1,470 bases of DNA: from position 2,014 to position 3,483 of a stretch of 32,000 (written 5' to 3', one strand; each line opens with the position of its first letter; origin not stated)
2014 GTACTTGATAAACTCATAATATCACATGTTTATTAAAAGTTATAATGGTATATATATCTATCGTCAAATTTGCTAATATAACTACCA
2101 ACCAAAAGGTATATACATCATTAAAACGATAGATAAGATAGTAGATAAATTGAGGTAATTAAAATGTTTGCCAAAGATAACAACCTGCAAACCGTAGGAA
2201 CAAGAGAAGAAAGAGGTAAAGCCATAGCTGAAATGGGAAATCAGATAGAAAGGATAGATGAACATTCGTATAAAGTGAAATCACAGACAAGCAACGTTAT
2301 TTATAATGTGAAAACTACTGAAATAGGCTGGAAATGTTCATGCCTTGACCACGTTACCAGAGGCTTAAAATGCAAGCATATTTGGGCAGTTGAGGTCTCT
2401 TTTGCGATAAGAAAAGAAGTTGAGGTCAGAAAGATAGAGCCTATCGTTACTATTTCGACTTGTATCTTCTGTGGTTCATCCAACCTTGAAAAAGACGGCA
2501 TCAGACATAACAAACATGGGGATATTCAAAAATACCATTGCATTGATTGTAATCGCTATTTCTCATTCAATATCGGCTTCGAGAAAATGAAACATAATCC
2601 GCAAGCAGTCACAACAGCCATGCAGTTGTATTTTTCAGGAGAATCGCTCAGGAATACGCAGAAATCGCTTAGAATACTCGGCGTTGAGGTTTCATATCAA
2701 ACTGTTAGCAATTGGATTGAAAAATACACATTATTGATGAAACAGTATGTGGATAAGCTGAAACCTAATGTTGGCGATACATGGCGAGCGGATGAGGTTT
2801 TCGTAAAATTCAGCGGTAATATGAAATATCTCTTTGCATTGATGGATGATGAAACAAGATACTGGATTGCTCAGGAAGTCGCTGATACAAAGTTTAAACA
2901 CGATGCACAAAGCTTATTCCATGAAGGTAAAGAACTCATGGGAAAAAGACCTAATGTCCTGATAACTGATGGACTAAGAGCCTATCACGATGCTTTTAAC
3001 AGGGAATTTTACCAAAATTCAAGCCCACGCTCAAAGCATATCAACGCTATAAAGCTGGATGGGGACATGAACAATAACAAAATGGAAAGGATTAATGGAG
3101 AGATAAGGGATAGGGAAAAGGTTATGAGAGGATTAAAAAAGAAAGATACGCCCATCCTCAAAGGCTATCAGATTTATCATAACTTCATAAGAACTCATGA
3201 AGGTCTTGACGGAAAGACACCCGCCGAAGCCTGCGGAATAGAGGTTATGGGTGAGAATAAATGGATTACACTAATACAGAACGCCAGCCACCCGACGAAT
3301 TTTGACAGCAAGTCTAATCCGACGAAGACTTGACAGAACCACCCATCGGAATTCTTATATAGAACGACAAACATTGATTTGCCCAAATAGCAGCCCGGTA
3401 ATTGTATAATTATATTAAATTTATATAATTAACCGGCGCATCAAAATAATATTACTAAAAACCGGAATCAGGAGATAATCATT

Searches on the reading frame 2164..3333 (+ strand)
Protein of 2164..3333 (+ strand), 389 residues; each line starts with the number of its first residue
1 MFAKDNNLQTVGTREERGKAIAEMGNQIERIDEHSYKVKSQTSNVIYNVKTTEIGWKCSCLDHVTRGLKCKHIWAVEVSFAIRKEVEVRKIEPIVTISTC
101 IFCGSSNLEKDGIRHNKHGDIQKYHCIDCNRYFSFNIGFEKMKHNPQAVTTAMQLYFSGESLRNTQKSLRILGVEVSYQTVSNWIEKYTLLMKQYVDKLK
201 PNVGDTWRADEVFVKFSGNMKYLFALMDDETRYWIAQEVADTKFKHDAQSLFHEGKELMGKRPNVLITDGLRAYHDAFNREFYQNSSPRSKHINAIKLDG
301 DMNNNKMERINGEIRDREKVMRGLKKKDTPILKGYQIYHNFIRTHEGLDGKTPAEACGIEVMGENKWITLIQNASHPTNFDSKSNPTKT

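Call 3: search_protein_families(library=pfam, proteins=[window:2164-3333:+], max_evalue=1)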
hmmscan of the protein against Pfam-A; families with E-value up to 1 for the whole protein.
window:2164-3333:+ (389 aa): 8 families
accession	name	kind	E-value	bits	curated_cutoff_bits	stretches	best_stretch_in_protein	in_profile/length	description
PF13610.12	DDE_Tnp_IS240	-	1.2e-14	55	27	1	205-345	2-139/139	DDE domain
PF00665.32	rve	-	0.00022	21.8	32.6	1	204-276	5-80/102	Integrase core domain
PF03050.20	DDE_Tnp_IS66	-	0.0013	18.6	23.1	1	162-279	23-143/284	Transposase IS66 family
PF04434.22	SWIM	-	0.01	15.8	19.6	1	56-77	13-34/38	SWIM zinc finger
PF13683.12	rve_3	-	0.089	13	26.5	1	302-353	14-67/67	Integrase core domain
PF05129.18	Zn_ribbon_Elf1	-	0.093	13.3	29.8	1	85-137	10-60/79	Transcription elongation factor Elf1 like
PF00872.24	Transposase_mut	-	0.11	11.8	21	0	140-195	94-151/379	Transposase, Mutator family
PF07282.18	Cas12f1-like_TNB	-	0.53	10.9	26.3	1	82-130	13-47/60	Cas12f1-like, TNB domain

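Call 5: search_protein_families(library=ncbifam, proteins=[window:2164-3333:+], max_evalue=1)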
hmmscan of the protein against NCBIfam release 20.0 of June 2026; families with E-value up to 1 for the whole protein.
window:2164-3333:+ (389 aa): 10 families
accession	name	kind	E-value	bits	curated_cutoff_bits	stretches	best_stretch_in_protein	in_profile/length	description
NF033587.1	transpos_IS6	equivalog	8.6e-33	113.7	125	1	139-343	1-202/202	IS6 family transposase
NF033558.1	transpos_IS1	equivalog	1.3e-14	54.6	100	1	100-292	1-172/199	IS1 family transposase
NF033577.2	transpos_IS481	equivalog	1.5e-09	37.8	224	1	162-356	79-283/284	IS481 family transposase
NF033543.2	transpos_IS256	equivalog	0.00022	20.4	150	1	140-198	54-115/338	IS256 family transposase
NF048018.1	IS256_N_4Cys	domain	0.00074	20.1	27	1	100-133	2-31/31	transposase-like zinc-binding domain-containing protein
NF033517.1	transpos_IS66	equivalog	0.00078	18.6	180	1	151-277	94-218/387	IS66 family transposase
NF050000.1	IS1_IS1595_Zn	domain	0.0017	18.8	28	1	100-134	1-32/34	IS1/IS1595 family N-terminal zinc-binding domain-containing protein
NF041731.2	transpos_ISH6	equivalog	0.0041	15.9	240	1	125-280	90-250/414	ISH6 family transposase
NF033516.0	transpos_IS3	equivalog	0.016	14.4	160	1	198-355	212-367/369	IS3 family transposase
NF047912.1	ECs_2282_CxxC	subfamily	0.11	12.5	37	1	100-135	5-39/60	ECs_2282 family putative zinc-binding protein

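Call 65: find_encoding_contigs(protein=window:2164-3333:+, flank=3000, max_places=10)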
Protein window:2164-3333:+ (389 aa): 7 contigs read that carry it; 4 places shown.
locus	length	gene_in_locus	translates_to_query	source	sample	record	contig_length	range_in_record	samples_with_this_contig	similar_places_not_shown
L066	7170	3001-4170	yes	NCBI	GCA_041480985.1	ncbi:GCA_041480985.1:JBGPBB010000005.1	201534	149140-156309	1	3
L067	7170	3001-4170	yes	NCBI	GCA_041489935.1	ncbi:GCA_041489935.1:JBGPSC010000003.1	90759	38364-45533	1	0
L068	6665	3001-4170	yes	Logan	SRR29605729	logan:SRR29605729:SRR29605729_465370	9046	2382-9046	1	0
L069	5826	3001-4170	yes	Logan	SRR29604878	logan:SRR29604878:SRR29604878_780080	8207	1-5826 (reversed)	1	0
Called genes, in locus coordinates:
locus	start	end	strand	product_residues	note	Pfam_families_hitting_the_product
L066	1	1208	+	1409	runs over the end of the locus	-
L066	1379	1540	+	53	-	-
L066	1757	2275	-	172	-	-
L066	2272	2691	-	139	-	-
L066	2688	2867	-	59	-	-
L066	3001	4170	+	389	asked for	PF13610:DDE_Tnp_IS240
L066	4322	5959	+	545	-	PF00118:Cpn60_TCP1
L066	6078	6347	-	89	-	PF01918:Alba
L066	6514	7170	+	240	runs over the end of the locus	PF01259:SAICAR_synt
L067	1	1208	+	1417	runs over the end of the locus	-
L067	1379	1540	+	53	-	-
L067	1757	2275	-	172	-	-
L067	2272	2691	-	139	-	-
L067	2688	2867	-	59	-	-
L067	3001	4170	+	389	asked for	PF13610:DDE_Tnp_IS240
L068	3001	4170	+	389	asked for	PF13610:DDE_Tnp_IS240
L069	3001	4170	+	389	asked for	PF13610:DDE_Tnp_IS240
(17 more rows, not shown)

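Call 75: find_related_loci(query=A8, collection=metagenome_contigs, flank=3500)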
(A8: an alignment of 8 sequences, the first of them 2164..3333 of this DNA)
Query A8 (389 aa) in metagenome_contigs; peptide patterns used: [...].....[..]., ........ (x = any residue, [..] = any of these).
600 stretches matched a pattern (row limit reached: there are more); 545 encode a relative of the query (tblastn E <= 1e-3); the best 80 are kept; 80 distinct loci.
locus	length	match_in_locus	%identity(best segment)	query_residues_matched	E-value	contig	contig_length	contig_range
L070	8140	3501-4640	70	13-383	0e+0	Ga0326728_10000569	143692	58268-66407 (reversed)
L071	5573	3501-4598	70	13-375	0e+0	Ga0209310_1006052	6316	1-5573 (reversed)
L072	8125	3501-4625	68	13-384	9e-179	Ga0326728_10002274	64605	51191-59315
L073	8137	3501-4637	65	11-389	4e-177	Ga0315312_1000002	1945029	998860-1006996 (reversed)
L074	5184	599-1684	69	10-376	1e-180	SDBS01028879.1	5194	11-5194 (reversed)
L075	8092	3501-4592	66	13-376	1e-176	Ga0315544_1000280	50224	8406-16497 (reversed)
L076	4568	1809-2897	66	13-375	1e-180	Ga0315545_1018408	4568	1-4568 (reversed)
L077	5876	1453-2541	66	13-375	2e-177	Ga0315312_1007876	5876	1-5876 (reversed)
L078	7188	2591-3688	66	10-375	7e-175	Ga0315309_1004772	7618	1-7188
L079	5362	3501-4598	67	10-375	9e-175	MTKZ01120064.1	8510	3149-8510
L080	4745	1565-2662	67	10-375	2e-178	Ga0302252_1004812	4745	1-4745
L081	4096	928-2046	65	13-385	4e-180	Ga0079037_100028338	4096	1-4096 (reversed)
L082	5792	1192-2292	64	9-375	5e-174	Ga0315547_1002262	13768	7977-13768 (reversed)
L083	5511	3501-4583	67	14-374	3e-174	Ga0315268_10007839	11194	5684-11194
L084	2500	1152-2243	66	14-376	0e+0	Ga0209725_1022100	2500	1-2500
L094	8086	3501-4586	66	14-375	1e-166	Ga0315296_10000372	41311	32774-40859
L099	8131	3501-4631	63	8-384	7e-166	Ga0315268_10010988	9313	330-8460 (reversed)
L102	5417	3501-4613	65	6-375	6e-166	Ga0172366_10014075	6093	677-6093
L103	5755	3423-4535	64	6-375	1e-166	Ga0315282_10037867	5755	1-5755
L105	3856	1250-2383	61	9-386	2e-170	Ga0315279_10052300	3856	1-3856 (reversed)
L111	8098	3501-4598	64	14-377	5e-162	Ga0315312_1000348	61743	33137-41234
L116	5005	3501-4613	64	14-382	2e-162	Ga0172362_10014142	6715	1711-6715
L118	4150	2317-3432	62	6-376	2e-166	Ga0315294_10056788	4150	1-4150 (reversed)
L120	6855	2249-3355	62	13-376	1e-160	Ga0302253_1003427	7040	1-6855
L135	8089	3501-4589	61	8-375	8e-158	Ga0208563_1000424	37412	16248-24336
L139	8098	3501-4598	62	8-372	5e-157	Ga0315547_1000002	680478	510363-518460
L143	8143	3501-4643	58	14-389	8e-157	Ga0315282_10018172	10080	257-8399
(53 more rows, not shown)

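Call 81: search_protein_families(library=pfam, proteins=[L116:1377-3242:-, L116:793-1380:-, L139:2238-3398:-, L139:1600-2295:+, L143:2201-3226:-, L143:1175-2164:-, L105:471-983:-, L105:131-490:-, L073:2332-3186:+, L111:2063-3190:-], max_evalue=0.001)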
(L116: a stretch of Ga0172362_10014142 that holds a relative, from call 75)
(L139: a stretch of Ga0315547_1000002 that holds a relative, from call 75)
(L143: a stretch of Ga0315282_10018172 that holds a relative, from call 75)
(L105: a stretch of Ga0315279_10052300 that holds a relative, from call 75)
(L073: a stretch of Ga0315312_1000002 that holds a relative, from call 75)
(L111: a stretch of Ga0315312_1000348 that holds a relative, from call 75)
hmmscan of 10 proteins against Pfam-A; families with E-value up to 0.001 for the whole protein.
L116:1377-3242:- (621 aa): 2 families
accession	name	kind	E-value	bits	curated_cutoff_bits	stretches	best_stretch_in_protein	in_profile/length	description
PF01555.25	N6_N4_Mtase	-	5.3e-28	98.9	26.7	2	243-450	97-220/221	DNA methylase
PF02195.25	ParB_N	-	1.1e-23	83.5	26.3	1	14-104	2-95/95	ParB N-terminal domain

L116:793-1380:- (195 aa): 0 families

L139:2238-3398:- (386 aa): 1 family
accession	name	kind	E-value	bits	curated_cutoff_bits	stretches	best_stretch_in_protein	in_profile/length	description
PF01555.25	N6_N4_Mtase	-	2.7e-44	152.2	26.7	1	126-342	1-219/221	DNA methylase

L139:1600-2295:+ (231 aa): 0 families

L143:2201-3226:- (341 aa): 1 family
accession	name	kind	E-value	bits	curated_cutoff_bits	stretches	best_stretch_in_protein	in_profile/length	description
PF01555.25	N6_N4_Mtase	-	1.5e-36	126.9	26.7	1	74-327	2-218/221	DNA methylase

L143:1175-2164:- (329 aa): 2 families
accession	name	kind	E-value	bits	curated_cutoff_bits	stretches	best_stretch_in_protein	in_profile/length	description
PF20296.3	MTaX1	-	1.5e-27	96.8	25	1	45-159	2-111/111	Methylase-associated X1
PF13391.12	HNH_2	-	4.8e-11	42.8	21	1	227-274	1-65/66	HNH endonuclease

L105:471-983:- (170 aa): 0 families

L105:131-490:- (119 aa): 0 families

L073:2332-3186:+ (284 aa): 1 family
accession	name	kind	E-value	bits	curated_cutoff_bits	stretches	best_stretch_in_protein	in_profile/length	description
PF00227.31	Proteasome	-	5.4e-14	52.7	22.4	1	35-213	14-189/189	Proteasome subunit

L111:2063-3190:- (375 aa): 3 families
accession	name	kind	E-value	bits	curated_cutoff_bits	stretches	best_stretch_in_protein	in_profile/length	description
PF02195.25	ParB_N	-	1.3e-16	60.8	26.3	1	7-96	3-95/95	ParB N-terminal domain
PF18024.7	HTH_50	-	0.00054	20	27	0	117-135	22-40/50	Helix-turn-helix domain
PF13936.12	HTH_38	-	0.00077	19.6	27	0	100-135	5-37/44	Helix-turn-helix domain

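Call 85: search_protein_families(library=pfam, proteins=[L105:958-1146:-, L118:2053-2229:-, L079:3227-3403:-, L073:3176-3379:-, L120:1849-2073:-, L099:1118-2905:-, L103:410-3115:-, L094:2596-3282:-, L102:983-3028:-, L135:2515-3189:-], max_evalue=0.01)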
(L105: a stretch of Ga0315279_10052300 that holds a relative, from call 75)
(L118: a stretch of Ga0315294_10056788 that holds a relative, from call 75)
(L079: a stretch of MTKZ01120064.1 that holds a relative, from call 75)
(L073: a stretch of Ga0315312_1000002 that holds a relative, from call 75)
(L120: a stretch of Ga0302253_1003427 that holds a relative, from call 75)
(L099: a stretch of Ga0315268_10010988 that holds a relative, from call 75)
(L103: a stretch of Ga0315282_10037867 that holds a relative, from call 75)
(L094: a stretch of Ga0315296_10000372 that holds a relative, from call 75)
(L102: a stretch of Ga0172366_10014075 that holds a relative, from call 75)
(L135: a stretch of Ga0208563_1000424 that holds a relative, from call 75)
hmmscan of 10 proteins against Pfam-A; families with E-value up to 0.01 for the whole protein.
L105:958-1146:- (62 aa): 1 family
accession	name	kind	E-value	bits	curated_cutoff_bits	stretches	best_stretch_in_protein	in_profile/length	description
PF16762.11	RHH_6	-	0.0095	17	27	1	19-47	17-45/77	Ribbon-helix-helix domain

L118:2053-2229:- (58 aa): 1 family
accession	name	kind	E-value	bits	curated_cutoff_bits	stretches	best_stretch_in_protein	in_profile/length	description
PF20605.4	Antitox_RHH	-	0.0091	16.6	27.2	0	21-54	13-46/50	Antitoxin-like ribbon-helix-helix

L079:3227-3403:- (58 aa): 1 family
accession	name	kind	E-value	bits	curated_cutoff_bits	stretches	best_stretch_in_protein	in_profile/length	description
PF07878.17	RHH_5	-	2e-14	53.5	26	1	8-49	2-43/43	CopG-like RHH_1 or ribbon-helix-helix domain, RHH_5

L073:3176-3379:- (67 aa): 1 family
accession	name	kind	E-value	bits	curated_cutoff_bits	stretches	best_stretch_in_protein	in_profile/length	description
PF04014.23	MazE_antitoxin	-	6.1e-05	23.3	24.7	1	21-56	10-46/48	Antidote-toxin recognition MazE, bacterial antitoxin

L120:1849-2073:- (74 aa): 1 family
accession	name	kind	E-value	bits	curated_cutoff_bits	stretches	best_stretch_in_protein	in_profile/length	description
PF04014.23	MazE_antitoxin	-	5.4e-06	26.7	24.7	1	43-71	13-42/48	Antidote-toxin recognition MazE, bacterial antitoxin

L099:1118-2905:- (595 aa): 3 families
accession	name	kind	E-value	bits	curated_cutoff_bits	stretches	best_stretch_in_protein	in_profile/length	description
PF02384.22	N6_Mtase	-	7.8e-32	111.3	20.4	1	248-507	3-261/311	N-6 DNA Methylase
PF20473.4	MmeI_Mtase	-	0.00076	19.2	27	1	293-317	23-47/259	MmeI, DNA-methyltransferase domain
PF07669.17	Eco57I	-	0.0032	18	25.3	0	410-464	114-170/171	Eco57I restriction-modification methylase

L103:410-3115:- (901 aa): 6 families
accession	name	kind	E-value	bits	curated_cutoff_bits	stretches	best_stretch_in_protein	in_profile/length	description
PF02384.22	N6_Mtase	-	1e-28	101.1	20.4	1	336-496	3-157/311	N-6 DNA Methylase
PF01170.24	UPF0020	-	2.6e-09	37.5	22.3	1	368-476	19-133/197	RMKL-like, methyltransferase domain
PF01420.25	Methylase_S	-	6.4e-06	26.9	22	1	768-881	54-161/168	Type I restriction modification DNA specificity domain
PF20473.4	MmeI_Mtase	-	2.6e-05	24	27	1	380-440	22-85/259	MmeI, DNA-methyltransferase domain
PF09491.16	RE_AlwI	-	0.00056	19.4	23.1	1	27-139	321-438/441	AlwI restriction endonuclease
PF01870.24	Hjc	-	0.0025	18.2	21.1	1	26-73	5-51/93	Archaeal holliday junction resolvase (hjc)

L094:2596-3282:- (228 aa): 0 families

L102:983-3028:- (681 aa): 2 families
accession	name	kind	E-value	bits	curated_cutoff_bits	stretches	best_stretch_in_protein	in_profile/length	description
PF02195.25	ParB_N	-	1.9e-17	63.5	26.3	1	32-122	2-95/95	ParB N-terminal domain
PF20903.3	SPL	-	2e-14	53.7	27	1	481-584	154-254/338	Spore photoproduct lyase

L135:2515-3189:- (224 aa): 0 families

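Call 98: search_dna_similar(query=window:2164-3333:+, collection=plasmids, mode=protein, max_evalue=1e-20, max_rows=12)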
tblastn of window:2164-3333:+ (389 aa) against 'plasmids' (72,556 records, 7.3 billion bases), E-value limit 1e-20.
Records with a match: 5; places in all: 7; records where one place covers at least 80% of the query: 0.
Best place of each record, by identity: <60% 5.
By first word of the organism name: Clostridium 5.
By predicted mobility (MOB-suite, as given by PLSDB): non-mobilizable 3; mobilizable 2.
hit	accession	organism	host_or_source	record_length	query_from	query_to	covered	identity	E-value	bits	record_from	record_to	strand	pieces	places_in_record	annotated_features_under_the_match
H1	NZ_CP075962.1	Clostridium perfringens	Feces, FP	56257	107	366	67%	29.5%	3e-21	103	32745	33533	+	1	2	IS6 family transposase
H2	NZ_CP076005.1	Clostridium perfringens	Meatballs, FP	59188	107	366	67%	29.5%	5e-21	102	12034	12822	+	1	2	IS6 family transposase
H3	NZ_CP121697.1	Clostridium botulinum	Homo sapiens,human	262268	91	367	71%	26.9%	5e-21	102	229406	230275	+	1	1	IS6 family transposase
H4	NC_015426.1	Clostridium botulinum BKT015925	-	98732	142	367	58%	30.1%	4e-22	105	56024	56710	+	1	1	IS6 family transposase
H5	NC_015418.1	Clostridium botulinum BKT015925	-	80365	137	367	59%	29.0%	4e-22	106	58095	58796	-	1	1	IS6 family transposase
